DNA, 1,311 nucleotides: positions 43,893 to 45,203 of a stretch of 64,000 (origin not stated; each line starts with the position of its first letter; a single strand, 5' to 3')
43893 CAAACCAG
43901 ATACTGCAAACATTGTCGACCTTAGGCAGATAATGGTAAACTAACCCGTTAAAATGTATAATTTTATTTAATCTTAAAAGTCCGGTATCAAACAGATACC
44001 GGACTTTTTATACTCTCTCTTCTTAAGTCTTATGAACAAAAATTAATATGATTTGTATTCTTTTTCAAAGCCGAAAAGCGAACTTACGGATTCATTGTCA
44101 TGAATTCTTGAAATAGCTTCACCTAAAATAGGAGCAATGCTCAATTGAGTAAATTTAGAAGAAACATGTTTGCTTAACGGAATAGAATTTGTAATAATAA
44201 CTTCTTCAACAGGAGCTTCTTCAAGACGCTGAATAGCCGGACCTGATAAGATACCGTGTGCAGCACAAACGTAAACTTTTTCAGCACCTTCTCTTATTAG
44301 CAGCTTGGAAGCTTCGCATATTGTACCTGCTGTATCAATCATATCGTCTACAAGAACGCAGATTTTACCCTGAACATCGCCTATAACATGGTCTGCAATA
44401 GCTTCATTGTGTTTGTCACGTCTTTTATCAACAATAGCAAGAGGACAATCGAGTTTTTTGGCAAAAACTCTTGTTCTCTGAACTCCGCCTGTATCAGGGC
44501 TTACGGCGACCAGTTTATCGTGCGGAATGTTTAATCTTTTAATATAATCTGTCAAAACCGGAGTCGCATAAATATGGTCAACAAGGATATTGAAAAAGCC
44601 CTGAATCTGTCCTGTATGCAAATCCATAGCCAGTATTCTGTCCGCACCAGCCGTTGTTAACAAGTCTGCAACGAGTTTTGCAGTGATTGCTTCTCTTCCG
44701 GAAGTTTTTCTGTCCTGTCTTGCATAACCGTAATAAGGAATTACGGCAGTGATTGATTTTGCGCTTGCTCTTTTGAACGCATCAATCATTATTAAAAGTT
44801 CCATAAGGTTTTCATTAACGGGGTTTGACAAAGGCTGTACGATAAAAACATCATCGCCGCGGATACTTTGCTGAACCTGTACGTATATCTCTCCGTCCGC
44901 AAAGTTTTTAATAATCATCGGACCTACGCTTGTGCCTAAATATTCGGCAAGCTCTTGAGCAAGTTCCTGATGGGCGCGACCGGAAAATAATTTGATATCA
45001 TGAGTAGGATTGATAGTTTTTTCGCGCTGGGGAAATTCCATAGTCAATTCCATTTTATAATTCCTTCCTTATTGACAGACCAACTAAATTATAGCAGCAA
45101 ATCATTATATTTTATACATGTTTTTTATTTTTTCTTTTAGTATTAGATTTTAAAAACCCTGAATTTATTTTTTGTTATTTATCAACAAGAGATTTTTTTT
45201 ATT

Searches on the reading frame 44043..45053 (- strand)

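Call 72: search_protein_families(library=pfam, proteins=[window:44043-45053:-], max_evalue=0.001)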
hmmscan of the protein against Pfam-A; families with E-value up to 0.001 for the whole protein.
window:44043-45053:- (336 aa): 4 families
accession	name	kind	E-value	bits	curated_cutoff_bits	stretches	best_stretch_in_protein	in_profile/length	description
PF13793.12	Pribosyltran_N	-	1.8e-53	179.8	25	1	20-136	1-117/117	N-terminal domain of ribose phosphate pyrophosphokinase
PF14572.12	Pribosyl_synth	-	3.8e-30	105.7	27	1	222-327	76-183/184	Phosphoribosyl synthetase-associated domain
PF00156.33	Pribosyltran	-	1.9e-17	63.4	26.3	1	178-266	28-124/158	Phosphoribosyl transferase domain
PF14681.12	UPRTase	-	0.00046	20.2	27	0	211-286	102-177/206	Uracil phosphoribosyltransferase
